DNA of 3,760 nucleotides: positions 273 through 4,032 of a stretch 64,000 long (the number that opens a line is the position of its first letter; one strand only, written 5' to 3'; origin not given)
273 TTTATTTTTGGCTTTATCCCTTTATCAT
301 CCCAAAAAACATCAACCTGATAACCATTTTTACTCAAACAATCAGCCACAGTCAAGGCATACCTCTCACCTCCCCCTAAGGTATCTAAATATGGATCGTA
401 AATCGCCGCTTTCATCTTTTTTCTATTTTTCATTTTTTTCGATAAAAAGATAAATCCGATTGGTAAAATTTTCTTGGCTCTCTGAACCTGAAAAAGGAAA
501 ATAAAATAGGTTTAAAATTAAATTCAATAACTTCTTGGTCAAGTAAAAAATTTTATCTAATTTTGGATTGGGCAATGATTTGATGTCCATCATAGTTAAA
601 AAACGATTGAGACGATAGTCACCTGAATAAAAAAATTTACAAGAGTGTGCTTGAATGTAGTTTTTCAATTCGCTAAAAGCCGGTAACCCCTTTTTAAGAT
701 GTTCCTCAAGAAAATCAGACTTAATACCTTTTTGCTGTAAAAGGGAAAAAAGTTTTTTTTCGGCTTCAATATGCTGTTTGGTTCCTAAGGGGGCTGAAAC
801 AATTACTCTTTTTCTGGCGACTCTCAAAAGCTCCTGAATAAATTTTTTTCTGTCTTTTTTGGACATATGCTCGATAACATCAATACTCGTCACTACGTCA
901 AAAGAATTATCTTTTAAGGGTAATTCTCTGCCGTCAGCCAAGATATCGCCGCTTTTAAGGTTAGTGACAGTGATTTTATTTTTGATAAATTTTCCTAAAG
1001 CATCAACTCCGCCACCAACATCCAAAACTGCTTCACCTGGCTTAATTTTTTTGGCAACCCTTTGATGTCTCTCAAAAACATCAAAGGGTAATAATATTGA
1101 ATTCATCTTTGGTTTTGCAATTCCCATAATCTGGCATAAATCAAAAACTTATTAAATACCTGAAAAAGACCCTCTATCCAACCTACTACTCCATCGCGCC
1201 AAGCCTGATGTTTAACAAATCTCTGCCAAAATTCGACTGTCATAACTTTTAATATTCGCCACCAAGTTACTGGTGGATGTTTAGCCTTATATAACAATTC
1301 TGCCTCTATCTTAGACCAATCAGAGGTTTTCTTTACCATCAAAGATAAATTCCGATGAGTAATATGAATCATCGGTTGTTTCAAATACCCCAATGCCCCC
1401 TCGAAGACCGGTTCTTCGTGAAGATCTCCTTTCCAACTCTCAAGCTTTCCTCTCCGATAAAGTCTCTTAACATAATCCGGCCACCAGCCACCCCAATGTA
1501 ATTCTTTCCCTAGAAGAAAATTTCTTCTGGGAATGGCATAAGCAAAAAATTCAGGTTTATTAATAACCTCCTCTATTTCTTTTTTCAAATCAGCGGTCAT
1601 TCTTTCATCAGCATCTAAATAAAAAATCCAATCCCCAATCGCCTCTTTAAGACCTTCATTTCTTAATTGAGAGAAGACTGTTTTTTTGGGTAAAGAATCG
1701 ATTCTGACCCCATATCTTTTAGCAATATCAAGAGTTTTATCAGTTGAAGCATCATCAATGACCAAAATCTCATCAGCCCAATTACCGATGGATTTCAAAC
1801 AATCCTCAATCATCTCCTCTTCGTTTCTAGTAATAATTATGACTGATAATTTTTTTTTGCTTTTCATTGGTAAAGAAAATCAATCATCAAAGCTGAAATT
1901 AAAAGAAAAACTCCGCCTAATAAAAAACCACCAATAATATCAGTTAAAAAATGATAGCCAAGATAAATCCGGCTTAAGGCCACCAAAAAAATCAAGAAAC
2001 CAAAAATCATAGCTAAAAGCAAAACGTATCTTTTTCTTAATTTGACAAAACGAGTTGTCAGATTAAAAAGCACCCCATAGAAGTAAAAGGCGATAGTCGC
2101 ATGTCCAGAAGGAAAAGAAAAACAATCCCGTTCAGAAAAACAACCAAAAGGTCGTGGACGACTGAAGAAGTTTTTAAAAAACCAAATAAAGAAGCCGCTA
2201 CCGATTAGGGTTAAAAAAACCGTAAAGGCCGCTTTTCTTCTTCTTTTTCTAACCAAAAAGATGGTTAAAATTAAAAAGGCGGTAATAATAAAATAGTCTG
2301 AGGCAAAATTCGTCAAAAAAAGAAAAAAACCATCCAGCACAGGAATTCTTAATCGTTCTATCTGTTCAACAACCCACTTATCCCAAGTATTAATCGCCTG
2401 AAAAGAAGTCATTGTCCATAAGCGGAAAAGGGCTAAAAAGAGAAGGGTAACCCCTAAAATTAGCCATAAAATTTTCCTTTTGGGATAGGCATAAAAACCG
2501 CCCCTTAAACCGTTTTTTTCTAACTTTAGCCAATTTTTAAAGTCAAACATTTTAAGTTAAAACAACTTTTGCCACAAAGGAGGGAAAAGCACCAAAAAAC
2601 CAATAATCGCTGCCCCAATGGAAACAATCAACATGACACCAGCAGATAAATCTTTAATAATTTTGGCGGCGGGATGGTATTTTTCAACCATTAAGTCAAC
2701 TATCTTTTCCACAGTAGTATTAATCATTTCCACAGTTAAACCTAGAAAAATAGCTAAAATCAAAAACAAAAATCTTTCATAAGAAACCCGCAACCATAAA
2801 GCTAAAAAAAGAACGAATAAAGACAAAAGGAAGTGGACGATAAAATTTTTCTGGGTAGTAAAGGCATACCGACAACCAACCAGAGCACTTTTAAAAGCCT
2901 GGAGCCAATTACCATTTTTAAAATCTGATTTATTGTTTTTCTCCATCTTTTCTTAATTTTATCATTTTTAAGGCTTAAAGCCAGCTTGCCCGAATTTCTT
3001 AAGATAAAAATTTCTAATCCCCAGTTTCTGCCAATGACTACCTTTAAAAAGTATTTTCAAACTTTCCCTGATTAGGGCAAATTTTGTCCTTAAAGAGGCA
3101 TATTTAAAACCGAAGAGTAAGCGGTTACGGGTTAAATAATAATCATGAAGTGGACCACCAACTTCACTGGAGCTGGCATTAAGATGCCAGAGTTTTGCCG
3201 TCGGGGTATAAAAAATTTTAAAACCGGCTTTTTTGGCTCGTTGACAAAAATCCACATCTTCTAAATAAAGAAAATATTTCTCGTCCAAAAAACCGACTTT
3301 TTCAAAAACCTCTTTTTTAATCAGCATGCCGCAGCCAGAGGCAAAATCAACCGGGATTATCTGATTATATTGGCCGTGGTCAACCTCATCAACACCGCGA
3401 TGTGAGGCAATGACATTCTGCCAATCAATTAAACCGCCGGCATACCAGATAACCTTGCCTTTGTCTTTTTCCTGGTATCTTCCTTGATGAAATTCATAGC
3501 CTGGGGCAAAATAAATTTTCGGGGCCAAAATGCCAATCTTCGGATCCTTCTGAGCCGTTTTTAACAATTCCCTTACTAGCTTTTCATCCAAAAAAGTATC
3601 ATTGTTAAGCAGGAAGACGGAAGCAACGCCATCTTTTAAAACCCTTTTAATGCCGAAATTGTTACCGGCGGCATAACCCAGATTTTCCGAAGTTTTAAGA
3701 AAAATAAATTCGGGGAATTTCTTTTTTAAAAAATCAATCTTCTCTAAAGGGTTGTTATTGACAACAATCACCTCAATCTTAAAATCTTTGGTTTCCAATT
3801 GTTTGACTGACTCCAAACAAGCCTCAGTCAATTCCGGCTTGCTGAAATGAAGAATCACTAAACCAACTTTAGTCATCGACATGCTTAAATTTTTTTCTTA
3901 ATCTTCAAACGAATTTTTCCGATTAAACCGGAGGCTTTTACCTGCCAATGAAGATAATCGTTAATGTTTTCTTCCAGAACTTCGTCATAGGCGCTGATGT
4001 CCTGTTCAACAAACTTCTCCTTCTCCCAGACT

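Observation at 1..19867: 17.5-kb co-directional glycosylation super-operon with three tandem GT2 + GT-C (ArnC/ArnT-like) modules and lipid-carrier recycling genes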

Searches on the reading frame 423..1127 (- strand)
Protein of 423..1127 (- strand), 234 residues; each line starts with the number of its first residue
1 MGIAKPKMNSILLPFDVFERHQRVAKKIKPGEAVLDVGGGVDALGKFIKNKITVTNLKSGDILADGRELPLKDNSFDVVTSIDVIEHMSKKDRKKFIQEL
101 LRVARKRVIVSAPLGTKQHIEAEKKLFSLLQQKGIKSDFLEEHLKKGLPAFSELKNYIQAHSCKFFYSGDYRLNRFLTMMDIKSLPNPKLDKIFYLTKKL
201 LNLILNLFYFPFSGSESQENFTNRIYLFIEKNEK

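Call 3: search_protein_families(library=pfam, proteins=[window:423-1127:-], max_evalue=0.01)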
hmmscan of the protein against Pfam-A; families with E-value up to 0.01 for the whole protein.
window:423-1127:- (234 aa): 6 families
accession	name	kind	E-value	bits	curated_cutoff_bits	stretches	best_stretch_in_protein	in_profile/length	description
PF08241.18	Methyltransf_11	-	3e-10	41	21.2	1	62-107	47-90/95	Methyltransferase domain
PF13649.12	Methyltransf_25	-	1.2e-07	32.7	27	1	62-106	51-95/97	Methyltransferase domain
PF13847.12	Methyltransf_31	-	3.5e-05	24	27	1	49-111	50-108/145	Methyltransferase domain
PF07021.18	MetW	-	0.00022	21.4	21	0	71-113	71-110/193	Methionine biosynthesis protein MetW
PF13489.12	Methyltransf_23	-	0.00066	19.9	27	1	18-102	10-106/164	Methyltransferase domain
PF08242.18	Methyltransf_12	-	0.0011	20.1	30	1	66-105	60-93/98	Methyltransferase domain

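Call 6: search_protein_families(library=ncbifam, proteins=[window:423-1127:-], max_evalue=0.001)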
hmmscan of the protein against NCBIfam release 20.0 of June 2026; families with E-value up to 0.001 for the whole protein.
window:423-1127:- (234 aa): 8 families
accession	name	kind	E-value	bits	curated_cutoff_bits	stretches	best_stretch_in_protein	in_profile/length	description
NF041255.1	mycofact_MftM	equivalog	1.8e-13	50.5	200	1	62-114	191-243/289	mycofactocin oligosaccharide methyltransferase MftM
TIGR02081.1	metW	equivalog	4.7e-05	23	189.5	0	72-113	72-110/194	methionine biosynthesis protein MetW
NF004851.0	PRK06202.1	equivalog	0.00012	21.5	243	1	68-111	122-165/237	hypothetical protein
TIGR02021.1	BchM-ChlM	equivalog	0.00037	20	158.9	1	71-112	114-156/218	magnesium protoporphyrin IX methyltransferase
NF004452.0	PRK05785.1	equivalog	0.00038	20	207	0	51-111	86-145/228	hypothetical protein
NF047649.1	MTase_UXPK_star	exception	0.00041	19.5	460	0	63-105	134-174/283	methyltransferase/UXPK-star double selenoprotein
NF008823.0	PRK11873.1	subfamily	0.00055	19.5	263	0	58-106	133-175/272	arsenite methyltransferase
NF040703.1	cyclopro_CfaB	exception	0.00077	18.3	650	0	63-110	215-261/393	C17 cyclopropane fatty acid synthase CfaB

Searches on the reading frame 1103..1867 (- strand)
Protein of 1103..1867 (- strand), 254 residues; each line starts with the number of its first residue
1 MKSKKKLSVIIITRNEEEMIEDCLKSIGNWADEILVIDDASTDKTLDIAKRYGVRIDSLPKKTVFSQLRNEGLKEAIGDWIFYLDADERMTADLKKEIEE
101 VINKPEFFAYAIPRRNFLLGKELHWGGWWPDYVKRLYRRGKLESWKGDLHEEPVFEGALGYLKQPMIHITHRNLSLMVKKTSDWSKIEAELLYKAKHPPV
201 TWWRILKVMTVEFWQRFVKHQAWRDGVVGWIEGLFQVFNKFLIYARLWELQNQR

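Call 3: search_protein_families(library=pfam, proteins=[window:1103-1867:-], max_evalue=0.01)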
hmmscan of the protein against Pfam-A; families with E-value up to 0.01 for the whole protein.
window:1103-1867:- (254 aa): 4 families
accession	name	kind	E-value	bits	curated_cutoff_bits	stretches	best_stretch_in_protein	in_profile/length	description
PF00535.33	Glycos_transf_2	-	9.9e-25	87.8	23.3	1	8-126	1-128/168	Glycosyl transferase family 2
PF13704.12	Glyco_tranf_2_4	-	1.4e-07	32.3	27.5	1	14-94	1-88/98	Glycosyl transferase family 2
PF10111.15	Glyco_tranf_2_2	-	2.1e-07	31.2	27.3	1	8-100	1-104/276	Glycosyltransferase like family 2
PF13641.12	Glyco_tranf_2_3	-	0.0072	16.8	27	0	7-87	3-96/230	Glycosyltransferase like family 2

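Call 6: search_protein_families(library=ncbifam, proteins=[window:1103-1867:-], max_evalue=0.001)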
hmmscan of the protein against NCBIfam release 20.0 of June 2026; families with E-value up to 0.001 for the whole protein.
window:1103-1867:- (254 aa): 13 families
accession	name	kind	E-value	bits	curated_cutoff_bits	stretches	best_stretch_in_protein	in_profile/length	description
TIGR04195.1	S_glycosyl_SunS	equivalog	1.9e-17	63.2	350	1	9-155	61-204/421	SunS family peptide S-glycosyltransferase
TIGR04283.1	glyco_like_mftF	equivalog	9e-15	54.9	182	1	7-106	1-101/221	TIGR04283 family arsenosugar biosynthesis glycosyltransferase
NF007482.0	PRK10073.1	equivalog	3.6e-12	45.9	423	1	1-98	2-106/334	glycosyltransferase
TIGR03965.1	mycofact_glyco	equivalog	4.3e-08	32.5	280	1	3-88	72-165/467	mycofactocin biosynthesis glycosyltransferase MftF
NF047683.1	TeichurnBiosyTuaG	equivalog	5.5e-08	32.8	400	1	2-106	3-116/252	teichuronic acid biosynthesis protein TuaG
NF010496.0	PRK13915.1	equivalog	7.4e-08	31.8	262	1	2-87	28-126/307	glucosyl-3-phosphoglycerate synthase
NF050050.1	ProtGlycPglI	equivalog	8.7e-06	25.3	500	1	5-104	2-107/306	GalNAc(5)-diNAcBac-PP-undecaprenol beta-1,3-glucosyltransferase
TIGR04182.1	glyco_TIGR04182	equivalog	1e-05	25.1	325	1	8-88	3-83/293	S-layer glycoprotein N-glycosyltransferase AglJ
NF053739.1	GlytfEpsEBac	equivalog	8.2e-05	21.7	450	1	6-88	2-93/265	glycosyltransferase EpsE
NF038302.1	EPS_HpsE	equivalog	8.9e-05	21.6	300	1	7-92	3-101/307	hormogonium polysaccharide biosynthesis glycosyltransferase HpsE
NF058614.1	PPMAGASynPpgS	equivalog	0.00052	19.5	370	1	9-57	4-52/226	polyprenyl-phospho-N-acetylgalactosaminyl synthase PpgS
NF041875.1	EPS_EpsD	equivalog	0.00067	19.2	370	1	7-94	1-96/325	exopolysaccharide biosynthesis glycosyltransferase EpsD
TIGR03469.1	HpnB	hypoth_equivalog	0.00071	18.7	379.25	1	6-64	45-107/386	hopene-associated glycosyltransferase HpnB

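Call 41: find_encoding_contigs(protein=window:1103-1867:-, flank=10000, max_places=4)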
Protein window:1103-1867:- (254 aa): 3 contigs read that carry it; 3 places shown.
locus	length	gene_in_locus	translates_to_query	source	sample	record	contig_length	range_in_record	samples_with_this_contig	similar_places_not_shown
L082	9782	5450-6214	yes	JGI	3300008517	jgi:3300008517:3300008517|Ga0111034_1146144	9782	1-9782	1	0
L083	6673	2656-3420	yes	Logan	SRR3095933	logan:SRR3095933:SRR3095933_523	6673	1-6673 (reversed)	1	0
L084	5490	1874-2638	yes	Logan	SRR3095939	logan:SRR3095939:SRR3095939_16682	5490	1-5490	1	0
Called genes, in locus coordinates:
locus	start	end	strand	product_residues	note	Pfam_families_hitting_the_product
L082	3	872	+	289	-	?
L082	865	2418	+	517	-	-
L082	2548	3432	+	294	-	PF00535:Glycos_transf_2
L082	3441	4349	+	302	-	PF00535:Glycos_transf_2, PF13641:Glyco_tranf_2_3, PF13632:Glyco_trans_2_3 (faint)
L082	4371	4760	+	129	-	PF01219:DAGK_prokar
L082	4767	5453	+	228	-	PF01569:PAP2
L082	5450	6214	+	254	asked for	PF00535:Glycos_transf_2, PF10111:Glyco_tranf_2_2 (weak)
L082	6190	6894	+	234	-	PF08241:Methyltransf_11, PF13649:Methyltransf_25 (weak)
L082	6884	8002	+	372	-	PF13439:Glyco_transf_4 (faint), PF00534:Glycos_transf_1, PF13692:Glyco_trans_1_4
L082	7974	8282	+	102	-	-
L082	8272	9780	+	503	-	?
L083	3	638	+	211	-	?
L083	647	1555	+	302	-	PF00535:Glycos_transf_2, PF13641:Glyco_tranf_2_3, PF13632:Glyco_trans_2_3 (faint)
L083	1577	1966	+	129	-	PF01219:DAGK_prokar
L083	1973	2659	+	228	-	PF01569:PAP2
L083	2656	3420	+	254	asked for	PF00535:Glycos_transf_2, PF10111:Glyco_tranf_2_2 (weak)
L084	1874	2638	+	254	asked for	PF00535:Glycos_transf_2, PF10111:Glyco_tranf_2_2 (weak)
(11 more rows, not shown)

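Call 42: search_protein_families(library=pfam, proteins=[L082:8272-9780:+, L082:7974-8282:+, L082:6884-8002:+], max_evalue=0.01)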
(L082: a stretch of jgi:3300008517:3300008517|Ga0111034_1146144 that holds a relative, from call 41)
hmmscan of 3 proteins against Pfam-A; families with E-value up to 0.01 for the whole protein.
L082:8272-9780:+ (503 aa): 1 family
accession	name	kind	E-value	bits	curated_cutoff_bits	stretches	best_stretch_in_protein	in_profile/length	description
PF09586.16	YfhO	-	5.3e-12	45.4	28.5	1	96-494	66-434/835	Bacterial membrane protein YfhO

L082:7974-8282:+ (102 aa): 0 families

L082:6884-8002:+ (372 aa): 5 families
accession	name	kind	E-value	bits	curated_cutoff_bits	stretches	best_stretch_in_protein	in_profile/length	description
PF00534.26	Glycos_transf_1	-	1.6e-19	70.5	26.4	1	166-353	12-171/172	Glycosyl transferases group 1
PF13692.12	Glyco_trans_1_4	-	5.8e-14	53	27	1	170-339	2-141/142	Glycosyl transferases group 1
PF13439.12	Glyco_transf_4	-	1.1e-08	35.7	28.5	1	20-158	2-166/170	Glycosyltransferase Family 4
PF13524.12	Glyco_trans_1_2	-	0.0011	19.3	25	1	286-356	60-130/144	Glycosyl transferase-like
PF20706.3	GT4-conflict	-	0.0013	18.2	26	0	285-344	290-347/385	Family 4 Glycosyltransferase in conflict systems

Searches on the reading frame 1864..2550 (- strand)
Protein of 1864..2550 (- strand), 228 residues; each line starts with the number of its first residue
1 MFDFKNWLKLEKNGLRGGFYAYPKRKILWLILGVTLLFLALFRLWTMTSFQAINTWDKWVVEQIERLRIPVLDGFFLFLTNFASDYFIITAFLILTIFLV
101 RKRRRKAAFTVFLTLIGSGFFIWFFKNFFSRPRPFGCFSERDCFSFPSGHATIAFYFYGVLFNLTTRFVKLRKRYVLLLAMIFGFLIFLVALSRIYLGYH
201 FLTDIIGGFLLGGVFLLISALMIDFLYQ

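Call 3: search_protein_families(library=pfam, proteins=[window:1864-2550:-], max_evalue=0.01)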
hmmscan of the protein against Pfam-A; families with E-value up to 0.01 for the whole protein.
window:1864-2550:- (228 aa): 2 families
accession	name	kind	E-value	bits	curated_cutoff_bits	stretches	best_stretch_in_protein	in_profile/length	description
PF01569.27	PAP2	-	1.5e-20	73.7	27.2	1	109-223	3-125/130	PAP2 superfamily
PF14378.12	PAP2_3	-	5.6e-06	26.7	27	1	143-216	124-188/190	PAP2 superfamily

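Call 6: search_protein_families(library=ncbifam, proteins=[window:1864-2550:-], max_evalue=0.001)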
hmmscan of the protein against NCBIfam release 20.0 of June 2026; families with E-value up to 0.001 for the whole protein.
window:1864-2550:- (228 aa): 3 families
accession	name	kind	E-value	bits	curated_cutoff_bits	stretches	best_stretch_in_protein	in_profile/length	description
NF047884.1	UdeprDiPSep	equivalog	1.2e-11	44.9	250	1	54-218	23-182/188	undecaprenyl-diphosphatase SepP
NF008813.0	PRK11837.1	equivalog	5.1e-07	29.8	229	1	83-221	31-170/202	undecaprenyl-diphosphate phosphatase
NF007975.0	PRK10699.1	equivalog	1.1e-05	25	261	1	142-224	155-231/254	phosphatidylglycerophosphatase B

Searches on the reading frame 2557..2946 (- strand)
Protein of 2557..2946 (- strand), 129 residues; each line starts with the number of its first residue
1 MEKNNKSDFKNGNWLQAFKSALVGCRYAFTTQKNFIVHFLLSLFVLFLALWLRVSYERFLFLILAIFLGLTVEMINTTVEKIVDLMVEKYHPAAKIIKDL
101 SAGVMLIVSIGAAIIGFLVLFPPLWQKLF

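Call 3: search_protein_families(library=pfam, proteins=[window:2557-2946:-], max_evalue=0.01)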
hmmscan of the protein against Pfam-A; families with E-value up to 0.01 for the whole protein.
window:2557-2946:- (129 aa): 1 family
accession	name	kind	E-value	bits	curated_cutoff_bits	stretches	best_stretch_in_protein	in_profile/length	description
PF01219.24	DAGK_prokar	-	4.5e-29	100.7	22.3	1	20-120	2-102/102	Prokaryotic diacylglycerol kinase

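Call 6: search_protein_families(library=ncbifam, proteins=[window:2557-2946:-], max_evalue=0.001)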
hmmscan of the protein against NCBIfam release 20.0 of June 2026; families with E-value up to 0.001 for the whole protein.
window:2557-2946:- (129 aa): 0 families

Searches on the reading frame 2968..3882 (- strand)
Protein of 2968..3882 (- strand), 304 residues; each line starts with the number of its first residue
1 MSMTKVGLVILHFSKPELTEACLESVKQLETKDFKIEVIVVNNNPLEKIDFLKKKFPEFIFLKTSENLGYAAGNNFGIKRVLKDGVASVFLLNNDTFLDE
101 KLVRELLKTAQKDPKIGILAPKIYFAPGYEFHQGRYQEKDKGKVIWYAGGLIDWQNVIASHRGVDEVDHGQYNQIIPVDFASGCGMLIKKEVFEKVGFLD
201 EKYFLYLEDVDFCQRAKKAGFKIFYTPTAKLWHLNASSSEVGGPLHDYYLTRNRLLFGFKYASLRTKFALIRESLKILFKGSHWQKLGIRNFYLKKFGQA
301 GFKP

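Call 3: search_protein_families(library=pfam, proteins=[window:2968-3882:-], max_evalue=0.01)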
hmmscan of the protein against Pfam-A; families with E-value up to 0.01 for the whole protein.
window:2968-3882:- (304 aa): 5 families
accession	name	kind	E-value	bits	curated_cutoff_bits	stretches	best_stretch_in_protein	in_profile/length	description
PF00535.33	Glycos_transf_2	-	4.5e-12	46.7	23.3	1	10-196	4-167/168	Glycosyl transferase family 2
PF13641.12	Glyco_tranf_2_3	-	7.1e-10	39.7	27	1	7-239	4-217/230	Glycosyltransferase like family 2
PF13632.12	Glyco_trans_2_3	-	4.5e-07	30.3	27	1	174-260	65-144/198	Glycosyl transferase family group 2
PF13712.12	Glyco_tranf_2_5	-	0.00096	19.4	27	0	169-235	126-189/210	Glycosyltransferase like family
PF02709.20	Glyco_transf_7C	-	0.0012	18.8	23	1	182-228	20-67/78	N-terminal domain of galactosyltransferase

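Call 6: search_protein_families(library=ncbifam, proteins=[window:2968-3882:-], max_evalue=0.001)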
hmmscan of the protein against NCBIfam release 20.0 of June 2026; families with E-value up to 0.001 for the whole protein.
window:2968-3882:- (304 aa): 8 families
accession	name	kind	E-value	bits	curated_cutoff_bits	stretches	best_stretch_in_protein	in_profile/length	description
TIGR01556.1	rhamnosyltran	subfamily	6.8e-24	84.5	200.55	2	173-258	140-236/281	rhamnosyltransferase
NF038299.1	EPS_HpsN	equivalog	4.7e-11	42.2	425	1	6-238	3-225/317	hormogonium polysaccharide biosynthesis glycosyltransferase HpsN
TIGR03965.1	mycofact_glyco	equivalog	2.7e-10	39.7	280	1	177-233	225-280/467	mycofactocin biosynthesis glycosyltransferase MftF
TIGR03937.1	PgaC_IcaA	equivalog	7.5e-10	38.3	422.3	1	4-118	45-158/407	poly-beta-1,6-N-acetyl-D-glucosamine synthase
NF050113.1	gal_furan_GlfT1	equivalog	1e-08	34.8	330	1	16-112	11-107/290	galactofuranosyltransferase GlfT1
NF041875.1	EPS_EpsD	equivalog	3.5e-05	23.4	370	0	188-235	162-208/325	exopolysaccharide biosynthesis glycosyltransferase EpsD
NF038302.1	EPS_HpsE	equivalog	0.00013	21.1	300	0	26-124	24-125/307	hormogonium polysaccharide biosynthesis glycosyltransferase HpsE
TIGR04283.1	glyco_like_mftF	equivalog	0.00087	18.9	182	0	185-224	140-176/221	TIGR04283 family arsenosugar biosynthesis glycosyltransferase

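Call 65: search_solved_structures(query=window:2968-3882:-, max_evalue=0.001)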
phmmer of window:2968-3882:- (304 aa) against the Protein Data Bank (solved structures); distinct sequences matched with E-value up to 0.001: 2.
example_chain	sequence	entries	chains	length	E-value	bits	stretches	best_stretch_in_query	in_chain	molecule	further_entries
9dtp_A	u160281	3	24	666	7.6e-07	31.7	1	65-263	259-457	Galactofuranosyltransferase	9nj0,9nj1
9oa3_A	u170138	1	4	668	7.7e-07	31.7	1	65-263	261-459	Galactofuranosyltransferase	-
